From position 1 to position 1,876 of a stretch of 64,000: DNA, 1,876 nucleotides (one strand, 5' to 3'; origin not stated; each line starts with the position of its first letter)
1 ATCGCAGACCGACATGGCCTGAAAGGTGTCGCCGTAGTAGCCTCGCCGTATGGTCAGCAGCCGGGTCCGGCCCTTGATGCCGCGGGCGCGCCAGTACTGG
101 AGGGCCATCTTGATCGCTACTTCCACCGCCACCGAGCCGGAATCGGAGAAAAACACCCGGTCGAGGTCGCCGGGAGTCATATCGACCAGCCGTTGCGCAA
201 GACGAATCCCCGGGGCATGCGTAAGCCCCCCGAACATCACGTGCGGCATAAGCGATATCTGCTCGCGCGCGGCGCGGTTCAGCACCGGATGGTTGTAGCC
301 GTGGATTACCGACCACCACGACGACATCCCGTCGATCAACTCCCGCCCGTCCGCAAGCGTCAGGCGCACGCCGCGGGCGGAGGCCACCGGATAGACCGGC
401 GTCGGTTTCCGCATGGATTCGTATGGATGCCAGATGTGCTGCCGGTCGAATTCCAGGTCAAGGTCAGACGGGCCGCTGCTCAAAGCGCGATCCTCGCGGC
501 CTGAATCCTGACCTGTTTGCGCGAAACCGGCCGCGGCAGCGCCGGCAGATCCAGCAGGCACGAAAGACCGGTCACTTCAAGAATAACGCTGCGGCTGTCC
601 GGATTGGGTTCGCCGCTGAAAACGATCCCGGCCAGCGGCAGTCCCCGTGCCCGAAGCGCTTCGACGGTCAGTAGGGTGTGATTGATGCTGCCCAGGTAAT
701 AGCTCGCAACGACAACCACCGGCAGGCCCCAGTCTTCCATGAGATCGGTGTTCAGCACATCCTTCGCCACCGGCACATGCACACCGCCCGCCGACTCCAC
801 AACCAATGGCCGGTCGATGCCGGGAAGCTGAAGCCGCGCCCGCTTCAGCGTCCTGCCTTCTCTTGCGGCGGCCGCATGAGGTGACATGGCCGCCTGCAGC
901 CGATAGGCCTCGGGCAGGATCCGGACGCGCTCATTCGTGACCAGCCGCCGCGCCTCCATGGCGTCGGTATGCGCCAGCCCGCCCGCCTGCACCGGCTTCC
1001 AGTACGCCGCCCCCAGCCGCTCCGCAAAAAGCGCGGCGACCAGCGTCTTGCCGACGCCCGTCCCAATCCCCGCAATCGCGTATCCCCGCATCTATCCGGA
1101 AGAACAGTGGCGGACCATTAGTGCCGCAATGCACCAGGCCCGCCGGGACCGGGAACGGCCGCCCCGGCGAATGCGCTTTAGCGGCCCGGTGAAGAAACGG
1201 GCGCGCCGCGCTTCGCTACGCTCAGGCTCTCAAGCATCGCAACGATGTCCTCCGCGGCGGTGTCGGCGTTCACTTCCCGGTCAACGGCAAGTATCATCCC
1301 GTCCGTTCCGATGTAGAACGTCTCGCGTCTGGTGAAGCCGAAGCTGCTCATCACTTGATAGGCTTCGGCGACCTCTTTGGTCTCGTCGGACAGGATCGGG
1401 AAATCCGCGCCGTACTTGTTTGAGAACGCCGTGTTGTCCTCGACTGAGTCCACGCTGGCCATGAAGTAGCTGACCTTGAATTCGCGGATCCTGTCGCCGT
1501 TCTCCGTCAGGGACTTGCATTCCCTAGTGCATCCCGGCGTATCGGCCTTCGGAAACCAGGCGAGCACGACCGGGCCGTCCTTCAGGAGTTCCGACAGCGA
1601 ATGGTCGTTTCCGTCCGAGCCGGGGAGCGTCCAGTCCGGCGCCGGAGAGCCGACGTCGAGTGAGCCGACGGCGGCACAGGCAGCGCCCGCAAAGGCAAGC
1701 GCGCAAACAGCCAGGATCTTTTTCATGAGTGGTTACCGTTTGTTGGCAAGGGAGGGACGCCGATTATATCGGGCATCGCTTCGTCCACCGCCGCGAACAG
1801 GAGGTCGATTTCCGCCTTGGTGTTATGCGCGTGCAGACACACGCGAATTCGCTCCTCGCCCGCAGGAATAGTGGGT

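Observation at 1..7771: Biotin genes joined to an aldehyde dehydrogenase / VOC / ActP-like uptake module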

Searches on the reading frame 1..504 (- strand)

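Call 5: search_protein_families(library=ncbifam, proteins=[window:1-504:-])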
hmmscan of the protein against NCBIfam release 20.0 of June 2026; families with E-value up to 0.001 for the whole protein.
window:1-504:- (168 aa): 65 families (the best 25 are shown)
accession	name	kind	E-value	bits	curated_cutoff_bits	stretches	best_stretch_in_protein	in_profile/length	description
NF005940.0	PRK07986.1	equivalog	4.6e-79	265.9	625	1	15-168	4-156/429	adenosylmethionine--8-amino-7-oxononanoate transaminase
NF004624.0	PRK05964.1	equivalog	4.7e-69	233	494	1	19-168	9-158/427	adenosylmethionine--8-amino-7-oxononanoate transaminase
TIGR00508.1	bioA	equivalog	2.3e-67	227.4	405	1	24-168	1-145/419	adenosylmethionine--8-amino-7-oxononanoate transaminase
NF005443.0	PRK07030.1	equivalog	2.8e-43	148.1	729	1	19-168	10-161/451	adenosylmethionine--8-amino-7-oxononanoate transaminase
NF005683.0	PRK07481.1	subfamily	7.2e-31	107.6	575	1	16-166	6-160/453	hypothetical protein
NF004625.0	PRK05965.1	subfamily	1.7e-29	102.9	729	1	17-160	7-153/460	hypothetical protein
NF052567.1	OmAmTferAptACaul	equivalog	1.8e-28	99.5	500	1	24-166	5-148/431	omega-aminotransferase AptA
NF005812.0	PRK07678.1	subfamily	1.9e-28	99.3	488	1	18-166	12-157/451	aminotransferase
NF005102.0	PRK06541.1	equivalog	2.3e-27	95.6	574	1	22-166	18-164/460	aspartate aminotransferase family protein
NF005447.0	PRK07036.1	equivalog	3.1e-27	95.4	618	1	18-167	15-167/468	aminotransferase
NF041821.1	daptide_amino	equivalog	1.3e-26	93.1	450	1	37-166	14-144/405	daptide-type RiPP biosynthesis aminotransferase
NF004767.0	PRK06105.1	subfamily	2.4e-26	92.3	517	1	20-167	12-162/460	aminotransferase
NF005682.0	PRK07480.1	subfamily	2.7e-26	92.3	510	1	19-166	16-166/459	aminotransferase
NF005685.0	PRK07483.1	equivalog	3.8e-20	72.1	485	1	38-166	13-142/444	aspartate aminotransferase family protein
NF004718.0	PRK06062.1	subfamily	1.7e-19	69.7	472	1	17-166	20-161/454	hypothetical protein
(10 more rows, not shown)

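Call 6: search_protein_families(library=pfam, proteins=[window:1-504:-])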
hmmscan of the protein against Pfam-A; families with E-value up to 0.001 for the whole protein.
window:1-504:- (168 aa): 1 family
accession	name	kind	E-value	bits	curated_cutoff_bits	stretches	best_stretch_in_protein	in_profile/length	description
PF00202.27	Aminotran_3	-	1.6e-38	132.9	30.5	1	36-168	9-139/403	Aminotransferase class-III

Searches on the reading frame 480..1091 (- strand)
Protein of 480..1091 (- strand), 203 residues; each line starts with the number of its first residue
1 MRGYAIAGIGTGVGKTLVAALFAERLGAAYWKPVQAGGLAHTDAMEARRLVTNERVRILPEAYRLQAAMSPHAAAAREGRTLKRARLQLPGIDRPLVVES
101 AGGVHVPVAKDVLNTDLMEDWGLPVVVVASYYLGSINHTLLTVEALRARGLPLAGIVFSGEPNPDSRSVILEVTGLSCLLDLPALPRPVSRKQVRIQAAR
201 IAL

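Call 5: search_protein_families(library=ncbifam, proteins=[window:480-1091:-])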
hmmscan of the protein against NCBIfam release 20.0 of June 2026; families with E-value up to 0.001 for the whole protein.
window:480-1091:- (203 aa): 1 family
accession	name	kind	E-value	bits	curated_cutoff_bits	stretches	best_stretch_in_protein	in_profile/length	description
TIGR00347.1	bioD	equivalog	2.7e-33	115.4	83.3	1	6-158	2-165/166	dethiobiotin synthase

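Call 6: search_protein_families(library=pfam, proteins=[window:480-1091:-])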
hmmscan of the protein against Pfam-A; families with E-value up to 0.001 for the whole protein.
window:480-1091:- (203 aa): 1 family
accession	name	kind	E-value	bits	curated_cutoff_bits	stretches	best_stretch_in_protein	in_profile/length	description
PF13500.12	AAA_26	-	1.6e-52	178.7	27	1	2-186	1-192/198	AAA domain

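Call 89: search_dna_similar(query=window:480-1091:-, collection=plasmids, mode=protein, max_rows=25)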
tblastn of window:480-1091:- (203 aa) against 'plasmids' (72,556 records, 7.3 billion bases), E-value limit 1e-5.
Records with a match: 202; places in all: 213; records where one place covers at least 80% of the query: 158.
Best place of each record, by identity: <60% 202.
By first word of the organism name: Rhizobium 26; Acinetobacter 26; Mesorhizobium 19; Bradyrhizobium 14; Sinorhizobium 9; Aliiroseovarius 8; Ensifer 8; Azospirillum 7; Paracoccus 7; Escherichia 7; and 45 more.
By predicted mobility (MOB-suite, as given by PLSDB): non-mobilizable 137; conjugative 34; mobilizable 31.
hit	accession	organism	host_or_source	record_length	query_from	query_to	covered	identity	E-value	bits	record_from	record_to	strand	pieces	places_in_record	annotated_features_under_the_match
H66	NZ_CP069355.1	Microvirga sp. VF16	Vachellia farnesiana,Cell culture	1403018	1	186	92%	51.1%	3e-41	155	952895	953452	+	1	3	none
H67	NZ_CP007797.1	Azospirillum argentinense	Triticum aestivum L.,Root,wheat ...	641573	2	187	92%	49.7%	4e-42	157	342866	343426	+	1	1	bioD: dethiobiotin synthase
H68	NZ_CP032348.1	Azospirillum brasilense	soil sample,Agricultural field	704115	2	187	92%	49.7%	4e-42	157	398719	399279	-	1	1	bioD: dethiobiotin synthase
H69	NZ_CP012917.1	Azospirillum brasilense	Digitaria eriantha,microbe,root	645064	2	187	92%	49.2%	7e-42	157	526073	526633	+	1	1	bioD: dethiobiotin synthase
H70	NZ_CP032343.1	Azospirillum brasilense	soil sample,Agricultural field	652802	2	187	92%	49.2%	7e-42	157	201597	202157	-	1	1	bioD: dethiobiotin synthase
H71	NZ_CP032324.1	Azospirillum argentinense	soil sample,Agricultural field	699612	2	187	92%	49.2%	9e-42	156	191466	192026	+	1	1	bioD: dethiobiotin synthase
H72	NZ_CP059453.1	Azospirillum brasilense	Prokaryotes,soil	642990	2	187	92%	49.2%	3e-41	155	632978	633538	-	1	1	bioD: dethiobiotin synthase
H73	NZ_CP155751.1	Sphingomonas parapaucimobilis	Chinese cabbage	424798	1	186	92%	47.9%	5e-42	157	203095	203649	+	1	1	bioD: dethiobiotin synthase | 8-amino-7-oxononanoate synthase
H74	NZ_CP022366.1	Azospirillum sp. TSH58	single cell,paddy soils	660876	2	187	92%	47.6%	1e-38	147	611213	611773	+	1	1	bioD: dethiobiotin synthase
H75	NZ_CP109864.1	Paracoccus aminovorans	bacteria,human fecal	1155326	1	187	92%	46.5%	5e-30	122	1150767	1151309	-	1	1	record has no annotation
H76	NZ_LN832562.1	Paracoccus aminovorans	-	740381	1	187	92%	46.5%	9e-30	122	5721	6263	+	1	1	bioD: dethiobiotin synthase | aminotransferase class I/II-fold pyridoxal phosphate-dependent enzyme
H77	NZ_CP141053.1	Paracoccus denitrificans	-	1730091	6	187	90%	47.3%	7e-37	142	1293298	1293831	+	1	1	none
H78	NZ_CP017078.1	Novosphingobium resinovorum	single cell,soil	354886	6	185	89%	47.8%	1e-38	147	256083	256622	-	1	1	bioD: dethiobiotin synthase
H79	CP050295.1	Mesorhizobium loti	Oxytropis kamtschatica,cell ...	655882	6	195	94%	45.3%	7e-42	157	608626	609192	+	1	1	bioD: ATP-dependent dethiobiotin synthetase BioD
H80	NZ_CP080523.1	Mesorhizobium sp. AR10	Astragalus sp.,Cell culture,root nodule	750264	6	195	94%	45.3%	1e-41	156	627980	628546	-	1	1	bioD: dethiobiotin synthase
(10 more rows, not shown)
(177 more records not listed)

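Call 116: get_annotated_region(hit=H73, flank=6000)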
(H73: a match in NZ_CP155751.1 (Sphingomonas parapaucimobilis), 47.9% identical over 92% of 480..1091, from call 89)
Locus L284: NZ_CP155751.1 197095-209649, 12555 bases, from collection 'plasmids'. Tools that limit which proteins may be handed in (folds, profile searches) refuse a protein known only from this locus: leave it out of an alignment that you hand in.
description: Sphingomonas parapaucimobilis strain YK209 plasmid unnamed3, complete sequence
organism: Sphingomonas parapaucimobilis (NCBI taxid 28213)
taxonomy: Bacteria; Pseudomonadota; Alphaproteobacteria; Sphingomonadales; Sphingomonadaceae; Sphingomonas; Sphingomonas parapaucimobilis
host: -; source: Chinese cabbage; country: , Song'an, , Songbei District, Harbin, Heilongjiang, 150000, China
typing (MOB-suite, as given by PLSDB): non-mobilizable
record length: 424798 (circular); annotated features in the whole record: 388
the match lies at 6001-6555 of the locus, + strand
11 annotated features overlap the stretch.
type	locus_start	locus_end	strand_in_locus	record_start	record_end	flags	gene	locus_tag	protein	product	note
CDS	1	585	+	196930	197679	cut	-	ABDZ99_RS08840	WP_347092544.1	electron transfer flavoprotein subunit beta/FixA family protein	-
CDS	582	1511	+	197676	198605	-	-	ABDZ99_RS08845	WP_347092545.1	electron transfer flavoprotein subunit alpha/FixB family protein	-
CDS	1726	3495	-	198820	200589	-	-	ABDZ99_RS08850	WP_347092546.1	AcrB/AcrD/AcrF family protein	-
CDS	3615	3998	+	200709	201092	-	-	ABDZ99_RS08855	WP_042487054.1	GtrA family protein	-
CDS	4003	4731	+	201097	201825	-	-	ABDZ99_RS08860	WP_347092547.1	class I SAM-dependent methyltransferase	-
CDS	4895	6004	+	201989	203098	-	-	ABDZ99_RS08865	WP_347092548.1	8-amino-7-oxononanoate synthase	GO:0009102 - biotin biosynthetic process [Evidence IEA]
CDS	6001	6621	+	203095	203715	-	bioD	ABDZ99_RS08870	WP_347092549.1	dethiobiotin synthase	GO:0009102 - biotin biosynthetic process [Evidence IEA]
CDS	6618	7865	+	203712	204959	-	-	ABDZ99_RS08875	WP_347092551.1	adenosylmethionine--8-amino-7-oxononanoate transaminase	GO:0009102 - biotin biosynthetic process [Evidence IEA]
CDS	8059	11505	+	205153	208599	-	-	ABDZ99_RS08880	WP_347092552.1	LamG-like jellyroll fold domain-containing protein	-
CDS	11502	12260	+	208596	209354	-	-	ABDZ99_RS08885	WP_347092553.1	SGNH/GDSL hydrolase family protein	-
CDS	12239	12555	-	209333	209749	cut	-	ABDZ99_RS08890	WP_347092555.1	PaaI family thioesterase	-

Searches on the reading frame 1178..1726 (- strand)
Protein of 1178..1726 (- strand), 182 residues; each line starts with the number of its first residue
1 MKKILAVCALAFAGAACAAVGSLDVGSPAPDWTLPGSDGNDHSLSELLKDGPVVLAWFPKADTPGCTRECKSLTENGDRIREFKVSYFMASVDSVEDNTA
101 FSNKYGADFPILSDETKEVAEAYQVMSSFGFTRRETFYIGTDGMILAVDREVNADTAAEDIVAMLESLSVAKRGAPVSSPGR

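Call 5: search_protein_families(library=ncbifam, proteins=[window:1178-1726:-])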
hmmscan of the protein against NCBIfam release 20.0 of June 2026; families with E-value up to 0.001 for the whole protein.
window:1178-1726:- (182 aa): 7 families
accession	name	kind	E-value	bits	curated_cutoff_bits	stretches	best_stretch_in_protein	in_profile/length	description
NF006960.0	PRK09437.1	equivalog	6.2e-18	65.2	140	1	22-158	3-145/156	thioredoxin-dependent thiol peroxidase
NF053650.1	PerredPrxQDein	equivalog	1.2e-17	64.2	260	1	30-166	2-143/148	thioredoxin-dependent peroxiredoxin PrxQ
NF002854.0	PRK03147.1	subfamily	7.7e-09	35.7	170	1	8-148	19-155/176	thiol-disulfide oxidoreductase ResA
TIGR03137.1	AhpC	equivalog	5.2e-08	32.9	272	1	53-171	34-155/187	alkyl hydroperoxide reductase subunit C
NF009669.0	PRK13190.1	equivalog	9.6e-08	31.5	261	1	25-163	5-149/203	putative peroxiredoxin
NF040737.1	peroxi_PrxU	equivalog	2.8e-07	30.5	270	1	23-149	36-172/233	thioredoxin-dependent peroxiredoxin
NF009668.0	PRK13189.1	equivalog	1.3e-06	27.8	211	1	23-148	10-142/224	peroxiredoxin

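Call 6: search_protein_families(library=pfam, proteins=[window:1178-1726:-])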
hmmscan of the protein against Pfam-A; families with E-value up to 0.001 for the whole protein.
window:1178-1726:- (182 aa): 2 families
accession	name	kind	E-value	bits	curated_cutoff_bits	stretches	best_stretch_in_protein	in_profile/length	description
PF00578.27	AhpC-TSA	-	1.5e-29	102.9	26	1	25-146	1-122/124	AhpC/TSA family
PF08534.16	Redoxin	-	1.7e-18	67.3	26.6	1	25-158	2-141/148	Redoxin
